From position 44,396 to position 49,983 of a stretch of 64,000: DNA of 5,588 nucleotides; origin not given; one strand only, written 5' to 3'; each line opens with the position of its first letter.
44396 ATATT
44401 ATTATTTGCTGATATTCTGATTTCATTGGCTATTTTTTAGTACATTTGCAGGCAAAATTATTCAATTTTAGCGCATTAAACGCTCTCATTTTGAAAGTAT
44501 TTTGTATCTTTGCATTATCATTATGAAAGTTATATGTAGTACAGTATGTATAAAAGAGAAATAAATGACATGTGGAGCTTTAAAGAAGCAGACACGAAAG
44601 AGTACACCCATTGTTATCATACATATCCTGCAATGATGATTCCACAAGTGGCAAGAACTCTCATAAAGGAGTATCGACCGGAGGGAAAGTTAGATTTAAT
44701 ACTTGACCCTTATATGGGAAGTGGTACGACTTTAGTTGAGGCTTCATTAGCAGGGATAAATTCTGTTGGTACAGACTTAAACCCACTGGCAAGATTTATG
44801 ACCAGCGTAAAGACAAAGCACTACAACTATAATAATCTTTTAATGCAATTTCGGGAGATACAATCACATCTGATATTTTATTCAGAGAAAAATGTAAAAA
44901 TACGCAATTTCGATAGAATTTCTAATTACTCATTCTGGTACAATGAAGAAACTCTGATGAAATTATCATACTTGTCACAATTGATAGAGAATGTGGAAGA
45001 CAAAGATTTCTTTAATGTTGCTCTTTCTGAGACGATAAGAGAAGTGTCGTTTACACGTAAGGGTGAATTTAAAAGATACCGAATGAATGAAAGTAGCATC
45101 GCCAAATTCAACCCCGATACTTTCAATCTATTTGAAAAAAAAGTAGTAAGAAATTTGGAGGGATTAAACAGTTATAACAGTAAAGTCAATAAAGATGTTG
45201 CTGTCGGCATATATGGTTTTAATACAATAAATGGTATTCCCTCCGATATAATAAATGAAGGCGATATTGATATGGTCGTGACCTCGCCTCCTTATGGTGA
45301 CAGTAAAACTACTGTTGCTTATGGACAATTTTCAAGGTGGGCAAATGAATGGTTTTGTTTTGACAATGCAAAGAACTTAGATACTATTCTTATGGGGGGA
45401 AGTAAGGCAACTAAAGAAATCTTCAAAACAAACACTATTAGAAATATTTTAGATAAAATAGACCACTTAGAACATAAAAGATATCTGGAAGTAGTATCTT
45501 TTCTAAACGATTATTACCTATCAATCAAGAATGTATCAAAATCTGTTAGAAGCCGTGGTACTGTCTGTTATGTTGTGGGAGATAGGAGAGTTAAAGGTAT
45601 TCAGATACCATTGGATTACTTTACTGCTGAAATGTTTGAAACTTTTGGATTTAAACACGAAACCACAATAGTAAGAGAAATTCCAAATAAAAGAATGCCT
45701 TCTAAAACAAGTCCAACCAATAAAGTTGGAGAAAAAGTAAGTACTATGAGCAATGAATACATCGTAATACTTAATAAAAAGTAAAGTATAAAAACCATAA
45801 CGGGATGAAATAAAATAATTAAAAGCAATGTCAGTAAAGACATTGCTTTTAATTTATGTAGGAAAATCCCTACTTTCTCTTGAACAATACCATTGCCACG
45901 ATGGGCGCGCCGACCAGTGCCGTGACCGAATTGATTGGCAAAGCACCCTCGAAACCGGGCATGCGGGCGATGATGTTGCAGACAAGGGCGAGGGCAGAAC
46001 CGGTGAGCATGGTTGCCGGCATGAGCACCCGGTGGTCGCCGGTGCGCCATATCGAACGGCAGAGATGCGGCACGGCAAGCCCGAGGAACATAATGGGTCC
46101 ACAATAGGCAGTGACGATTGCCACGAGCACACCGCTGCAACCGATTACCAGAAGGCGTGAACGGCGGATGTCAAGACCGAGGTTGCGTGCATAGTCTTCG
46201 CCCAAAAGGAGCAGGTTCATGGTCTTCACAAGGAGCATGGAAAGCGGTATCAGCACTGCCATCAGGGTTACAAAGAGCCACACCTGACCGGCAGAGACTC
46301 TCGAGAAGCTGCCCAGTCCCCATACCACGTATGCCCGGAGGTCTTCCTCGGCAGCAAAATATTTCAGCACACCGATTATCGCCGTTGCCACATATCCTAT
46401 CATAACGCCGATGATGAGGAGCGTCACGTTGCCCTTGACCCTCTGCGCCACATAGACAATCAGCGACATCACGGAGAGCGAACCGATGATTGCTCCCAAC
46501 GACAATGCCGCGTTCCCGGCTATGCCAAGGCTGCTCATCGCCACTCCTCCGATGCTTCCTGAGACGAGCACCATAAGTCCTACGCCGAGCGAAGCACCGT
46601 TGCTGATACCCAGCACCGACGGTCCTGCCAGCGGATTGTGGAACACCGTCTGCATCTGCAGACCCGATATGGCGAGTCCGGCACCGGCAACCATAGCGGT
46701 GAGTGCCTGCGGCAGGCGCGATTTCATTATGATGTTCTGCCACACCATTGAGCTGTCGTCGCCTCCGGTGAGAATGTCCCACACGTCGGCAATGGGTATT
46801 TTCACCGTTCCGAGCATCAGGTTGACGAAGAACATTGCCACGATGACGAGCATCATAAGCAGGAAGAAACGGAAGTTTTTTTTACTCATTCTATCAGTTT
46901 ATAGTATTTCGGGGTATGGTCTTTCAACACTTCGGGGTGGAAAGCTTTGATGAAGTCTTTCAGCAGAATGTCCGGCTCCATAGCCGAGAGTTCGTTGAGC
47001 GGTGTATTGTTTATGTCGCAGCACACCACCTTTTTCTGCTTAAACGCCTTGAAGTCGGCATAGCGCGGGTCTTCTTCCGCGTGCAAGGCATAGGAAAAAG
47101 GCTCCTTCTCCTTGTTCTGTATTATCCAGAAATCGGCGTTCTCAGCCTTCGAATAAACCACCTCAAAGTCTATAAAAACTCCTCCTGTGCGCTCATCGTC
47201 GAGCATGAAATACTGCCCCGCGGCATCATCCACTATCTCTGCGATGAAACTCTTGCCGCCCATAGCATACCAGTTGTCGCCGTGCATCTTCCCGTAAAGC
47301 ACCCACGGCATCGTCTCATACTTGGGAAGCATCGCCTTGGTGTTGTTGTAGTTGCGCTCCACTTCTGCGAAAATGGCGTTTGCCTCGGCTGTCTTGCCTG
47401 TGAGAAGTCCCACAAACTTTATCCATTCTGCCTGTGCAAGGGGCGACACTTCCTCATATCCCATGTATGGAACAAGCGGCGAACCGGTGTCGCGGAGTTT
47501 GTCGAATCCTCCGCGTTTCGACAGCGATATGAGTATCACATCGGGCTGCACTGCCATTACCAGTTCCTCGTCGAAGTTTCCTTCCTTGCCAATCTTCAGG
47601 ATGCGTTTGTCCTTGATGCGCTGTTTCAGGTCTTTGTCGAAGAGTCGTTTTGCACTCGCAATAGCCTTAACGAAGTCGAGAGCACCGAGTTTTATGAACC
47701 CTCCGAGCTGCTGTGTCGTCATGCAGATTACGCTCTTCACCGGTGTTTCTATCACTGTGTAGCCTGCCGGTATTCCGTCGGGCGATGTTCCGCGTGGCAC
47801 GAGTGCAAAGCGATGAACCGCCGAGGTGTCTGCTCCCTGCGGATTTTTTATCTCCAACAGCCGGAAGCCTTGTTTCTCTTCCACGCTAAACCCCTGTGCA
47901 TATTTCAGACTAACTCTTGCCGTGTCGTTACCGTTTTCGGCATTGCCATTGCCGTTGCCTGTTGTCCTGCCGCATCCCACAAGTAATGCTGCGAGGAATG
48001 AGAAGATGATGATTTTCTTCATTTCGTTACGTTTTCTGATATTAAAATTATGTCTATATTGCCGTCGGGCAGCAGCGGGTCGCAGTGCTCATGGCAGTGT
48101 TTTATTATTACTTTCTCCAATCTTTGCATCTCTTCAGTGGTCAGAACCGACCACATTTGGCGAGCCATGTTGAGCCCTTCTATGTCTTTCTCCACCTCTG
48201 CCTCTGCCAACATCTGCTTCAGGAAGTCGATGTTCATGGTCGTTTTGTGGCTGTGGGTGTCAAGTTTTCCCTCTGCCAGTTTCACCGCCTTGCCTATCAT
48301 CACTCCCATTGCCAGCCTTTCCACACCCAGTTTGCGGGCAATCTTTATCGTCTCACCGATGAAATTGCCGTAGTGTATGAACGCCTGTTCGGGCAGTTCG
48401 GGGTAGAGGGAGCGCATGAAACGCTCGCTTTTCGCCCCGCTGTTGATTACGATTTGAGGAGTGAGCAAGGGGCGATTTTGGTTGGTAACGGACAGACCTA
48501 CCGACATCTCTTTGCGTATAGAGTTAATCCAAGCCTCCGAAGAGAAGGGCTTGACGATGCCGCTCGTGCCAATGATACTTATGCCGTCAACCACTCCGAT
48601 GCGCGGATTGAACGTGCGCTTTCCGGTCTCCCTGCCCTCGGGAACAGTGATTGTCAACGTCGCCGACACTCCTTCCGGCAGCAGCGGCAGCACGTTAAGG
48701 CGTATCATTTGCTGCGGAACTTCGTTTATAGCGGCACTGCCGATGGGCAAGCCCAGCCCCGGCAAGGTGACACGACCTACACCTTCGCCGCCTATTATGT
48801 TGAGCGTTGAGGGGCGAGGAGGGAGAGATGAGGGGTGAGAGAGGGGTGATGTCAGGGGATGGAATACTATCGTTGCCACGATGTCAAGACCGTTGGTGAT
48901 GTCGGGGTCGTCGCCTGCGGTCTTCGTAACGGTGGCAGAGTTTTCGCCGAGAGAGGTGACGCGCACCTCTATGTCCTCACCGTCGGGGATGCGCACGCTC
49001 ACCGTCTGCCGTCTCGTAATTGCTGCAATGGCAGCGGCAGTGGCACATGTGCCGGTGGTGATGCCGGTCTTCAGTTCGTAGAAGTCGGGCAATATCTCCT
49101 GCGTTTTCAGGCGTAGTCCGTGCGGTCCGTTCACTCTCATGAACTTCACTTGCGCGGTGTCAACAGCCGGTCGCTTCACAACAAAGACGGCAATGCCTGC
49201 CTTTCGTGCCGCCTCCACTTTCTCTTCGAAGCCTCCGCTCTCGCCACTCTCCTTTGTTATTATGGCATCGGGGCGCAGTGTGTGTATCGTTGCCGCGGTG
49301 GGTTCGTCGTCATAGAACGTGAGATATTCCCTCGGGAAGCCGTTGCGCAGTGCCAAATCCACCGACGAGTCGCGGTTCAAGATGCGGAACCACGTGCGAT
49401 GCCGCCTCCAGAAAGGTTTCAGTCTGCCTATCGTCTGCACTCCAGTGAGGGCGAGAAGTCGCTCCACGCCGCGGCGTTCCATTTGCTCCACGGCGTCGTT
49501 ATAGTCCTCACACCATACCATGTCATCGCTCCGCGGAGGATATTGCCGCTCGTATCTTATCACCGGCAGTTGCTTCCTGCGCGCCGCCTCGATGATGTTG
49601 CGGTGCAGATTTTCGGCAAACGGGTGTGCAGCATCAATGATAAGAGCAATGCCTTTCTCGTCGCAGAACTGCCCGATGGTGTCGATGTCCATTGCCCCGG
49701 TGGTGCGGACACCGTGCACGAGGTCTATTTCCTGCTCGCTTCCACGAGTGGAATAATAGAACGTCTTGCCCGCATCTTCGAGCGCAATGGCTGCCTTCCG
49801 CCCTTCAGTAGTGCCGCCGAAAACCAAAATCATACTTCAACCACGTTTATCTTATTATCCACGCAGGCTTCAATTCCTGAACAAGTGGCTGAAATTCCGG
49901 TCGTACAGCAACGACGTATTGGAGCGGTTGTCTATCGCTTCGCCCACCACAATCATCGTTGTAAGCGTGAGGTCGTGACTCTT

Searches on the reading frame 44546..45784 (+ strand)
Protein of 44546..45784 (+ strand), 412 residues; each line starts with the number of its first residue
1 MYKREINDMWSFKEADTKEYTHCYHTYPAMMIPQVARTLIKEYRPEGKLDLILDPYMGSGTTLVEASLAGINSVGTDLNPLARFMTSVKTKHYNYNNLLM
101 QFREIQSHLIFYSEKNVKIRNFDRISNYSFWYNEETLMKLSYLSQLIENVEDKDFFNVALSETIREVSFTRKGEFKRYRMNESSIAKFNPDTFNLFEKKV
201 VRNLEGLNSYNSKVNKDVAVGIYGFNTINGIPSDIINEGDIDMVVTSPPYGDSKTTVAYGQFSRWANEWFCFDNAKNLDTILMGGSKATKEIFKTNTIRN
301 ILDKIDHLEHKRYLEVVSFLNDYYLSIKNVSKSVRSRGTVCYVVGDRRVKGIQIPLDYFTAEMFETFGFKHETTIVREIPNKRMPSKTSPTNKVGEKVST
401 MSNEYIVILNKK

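Call 8: search_protein_families(library=pfam, proteins=[window:44546-45784:+], max_evalue=0.01)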
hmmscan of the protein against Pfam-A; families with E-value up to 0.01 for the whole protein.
window:44546-45784:+ (412 aa): 2 families
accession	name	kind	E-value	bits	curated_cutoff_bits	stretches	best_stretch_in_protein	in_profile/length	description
PF01555.25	N6_N4_Mtase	-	1.3e-16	61.7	26.7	2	4-80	138-213/221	DNA methylase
PF01170.24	UPF0020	-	1.1e-06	29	22.3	1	26-77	7-57/197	RMKL-like, methyltransferase domain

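Call 11: search_solved_structures(query=window:44546-45784:+, max_evalue=0.01)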
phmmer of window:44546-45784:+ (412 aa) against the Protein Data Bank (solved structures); distinct sequences matched with E-value up to 0.01: 7.
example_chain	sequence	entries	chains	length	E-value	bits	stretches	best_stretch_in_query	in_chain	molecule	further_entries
5e71_A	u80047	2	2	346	2.6e-05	26.8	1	20-101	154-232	N2, N2-dimethylguanosine tRNA methyltransferase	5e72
1g60_A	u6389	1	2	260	0.0017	20.8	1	8-80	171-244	Adenine-specific Methyltransferase MboIIA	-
9c3u_A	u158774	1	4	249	0.003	20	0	8-80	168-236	Methyltransferase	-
6zxw_G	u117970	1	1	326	0.0036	19.7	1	27-79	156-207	tRNA (Guanine(10)-N2)-dimethyltransferase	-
6zxv_A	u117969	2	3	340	0.0039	19.6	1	27-79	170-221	tRNA (Guanine(10)-N2)-dimethyltransferase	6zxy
8urk_A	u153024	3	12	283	0.0043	19.5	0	8-80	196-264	Methyltransferase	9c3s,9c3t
2zie_A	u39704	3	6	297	0.0075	18.7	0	27-81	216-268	Putative modification methylase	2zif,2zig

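Call 19: find_homologous_proteins(query=window:44546-45784:+, max_evalue=0.00001)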
Query window:44546-45784:+ (412 aa): 6711 proteins with E <= 0.00001 among 8000 candidates; the best 120 are listed.
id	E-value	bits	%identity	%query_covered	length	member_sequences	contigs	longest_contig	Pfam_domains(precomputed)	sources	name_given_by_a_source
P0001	7.7e-276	932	100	100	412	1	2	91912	PF01170.25,PF01555.25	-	-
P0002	3.4e-223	759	80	100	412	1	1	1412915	PF01170.25,PF01555.25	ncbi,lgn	-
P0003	1.1e-222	757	80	100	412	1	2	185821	PF01170.25,PF01555.25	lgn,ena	-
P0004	1.2e-222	757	80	100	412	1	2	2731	PF01170.25,PF01555.25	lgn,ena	-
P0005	2.3e-222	756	80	100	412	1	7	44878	PF01170.25,PF01555.25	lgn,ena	-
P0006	2.5e-222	756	80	100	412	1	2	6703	PF01170.25,PF01555.25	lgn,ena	-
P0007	2.6e-222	756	80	100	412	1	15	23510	PF01170.25,PF01555.25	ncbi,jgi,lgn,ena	-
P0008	2.8e-222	756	80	100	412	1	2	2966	PF01170.25,PF01555.25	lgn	-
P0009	2.9e-222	756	80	100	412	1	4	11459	PF01170.25,PF01555.25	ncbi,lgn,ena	-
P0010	2.9e-222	756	80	100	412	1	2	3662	PF01170.25,PF01555.25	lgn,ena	-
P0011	3.7e-222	756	80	100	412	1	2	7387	PF01170.25,PF01555.25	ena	-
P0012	4.2e-222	755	80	100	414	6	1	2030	PF01170.25,PF01555.25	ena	-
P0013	4.7e-222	755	80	100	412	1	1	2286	PF01170.25,PF01555.25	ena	-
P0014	5.3e-222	755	80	100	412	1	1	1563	PF01170.25,PF01555.25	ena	-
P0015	6.1e-222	755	80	100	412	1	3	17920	PF01170.25,PF01555.25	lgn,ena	-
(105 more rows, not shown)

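Call 62: search_protein_families(library=ncbifam, proteins=[P0001], max_evalue=0.001)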
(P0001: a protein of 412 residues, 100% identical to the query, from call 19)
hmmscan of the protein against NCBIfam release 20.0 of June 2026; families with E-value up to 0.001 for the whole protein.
P0001 (412 aa): 3 families
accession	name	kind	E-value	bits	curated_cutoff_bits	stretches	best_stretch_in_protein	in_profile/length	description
TIGR01177.1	TIGR01177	hypoth_equivalog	3.1e-10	39.9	316.55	1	26-79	161-213/330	TIGR01177 family methyltransferase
NF040721.1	Trm14_Arch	equivalog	6.3e-06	25.6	280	0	26-76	170-219/370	tRNA (guanine(6)-N2)-methyltransferase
NF042963.1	DUF1156_antiphage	equivalog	0.00015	20.1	1000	0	52-86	187-221/960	anti-phage-associated DUF1156 domain-containing protein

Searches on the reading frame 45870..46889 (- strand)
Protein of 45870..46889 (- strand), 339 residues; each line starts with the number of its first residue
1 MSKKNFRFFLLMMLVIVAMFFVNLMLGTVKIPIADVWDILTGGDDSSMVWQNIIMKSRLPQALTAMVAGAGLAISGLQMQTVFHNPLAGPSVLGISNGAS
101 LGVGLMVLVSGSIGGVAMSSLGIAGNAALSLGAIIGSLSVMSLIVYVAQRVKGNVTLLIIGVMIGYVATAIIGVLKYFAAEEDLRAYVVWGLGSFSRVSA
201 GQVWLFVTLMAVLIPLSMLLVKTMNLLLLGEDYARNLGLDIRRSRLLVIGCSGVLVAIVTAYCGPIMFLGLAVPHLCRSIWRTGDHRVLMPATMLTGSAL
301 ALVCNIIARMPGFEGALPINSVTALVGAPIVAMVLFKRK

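Call 8: search_protein_families(library=pfam, proteins=[window:45870-46889:-], max_evalue=0.01)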
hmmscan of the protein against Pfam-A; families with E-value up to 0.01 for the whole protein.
window:45870-46889:- (339 aa): 1 family
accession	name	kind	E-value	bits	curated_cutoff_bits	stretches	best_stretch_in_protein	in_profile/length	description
PF01032.23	FecCD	-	2.9e-72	243.8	26.5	1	16-337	2-311/311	FecCD transport family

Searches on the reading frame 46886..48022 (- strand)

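Call 8: search_protein_families(library=pfam, proteins=[window:46886-48022:-], max_evalue=0.01)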
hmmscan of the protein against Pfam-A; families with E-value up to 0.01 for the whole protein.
window:46886-48022:- (378 aa): 1 family
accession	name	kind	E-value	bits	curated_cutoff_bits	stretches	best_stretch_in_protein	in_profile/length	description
PF01497.23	Peripla_BP_2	-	3.4e-21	76.2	27.5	1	98-336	1-232/235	Periplasmic binding protein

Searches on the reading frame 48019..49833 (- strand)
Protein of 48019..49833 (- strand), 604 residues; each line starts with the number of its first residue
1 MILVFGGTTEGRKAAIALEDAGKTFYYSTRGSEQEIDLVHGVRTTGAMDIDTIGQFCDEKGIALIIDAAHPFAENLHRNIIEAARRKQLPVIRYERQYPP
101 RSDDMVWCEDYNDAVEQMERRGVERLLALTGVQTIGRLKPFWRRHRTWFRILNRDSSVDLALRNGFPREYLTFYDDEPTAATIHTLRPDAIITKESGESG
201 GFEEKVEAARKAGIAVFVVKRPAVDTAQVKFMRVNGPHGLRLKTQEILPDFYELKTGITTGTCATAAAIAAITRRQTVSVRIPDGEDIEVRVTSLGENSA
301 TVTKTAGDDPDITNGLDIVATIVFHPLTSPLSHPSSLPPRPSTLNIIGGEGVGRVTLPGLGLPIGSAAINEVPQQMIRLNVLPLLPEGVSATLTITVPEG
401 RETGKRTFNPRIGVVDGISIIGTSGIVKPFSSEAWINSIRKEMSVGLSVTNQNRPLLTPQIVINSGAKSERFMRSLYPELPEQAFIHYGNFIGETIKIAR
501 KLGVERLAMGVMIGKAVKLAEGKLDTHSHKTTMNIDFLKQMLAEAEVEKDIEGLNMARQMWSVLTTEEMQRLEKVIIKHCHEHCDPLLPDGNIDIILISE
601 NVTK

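Call 8: search_protein_families(library=pfam, proteins=[window:48019-49833:-], max_evalue=0.01)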
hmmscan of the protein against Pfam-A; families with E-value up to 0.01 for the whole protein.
window:48019-49833:- (604 aa): 2 families
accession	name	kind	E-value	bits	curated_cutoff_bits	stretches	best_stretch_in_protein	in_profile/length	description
PF01888.22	CbiD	-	6.7e-79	265.2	25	1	254-522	1-254/254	CbiD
PF02571.20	CbiJ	-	1.8e-47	162.3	28.6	1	2-226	2-220/234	Precorrin-6x reductase CbiJ/CobK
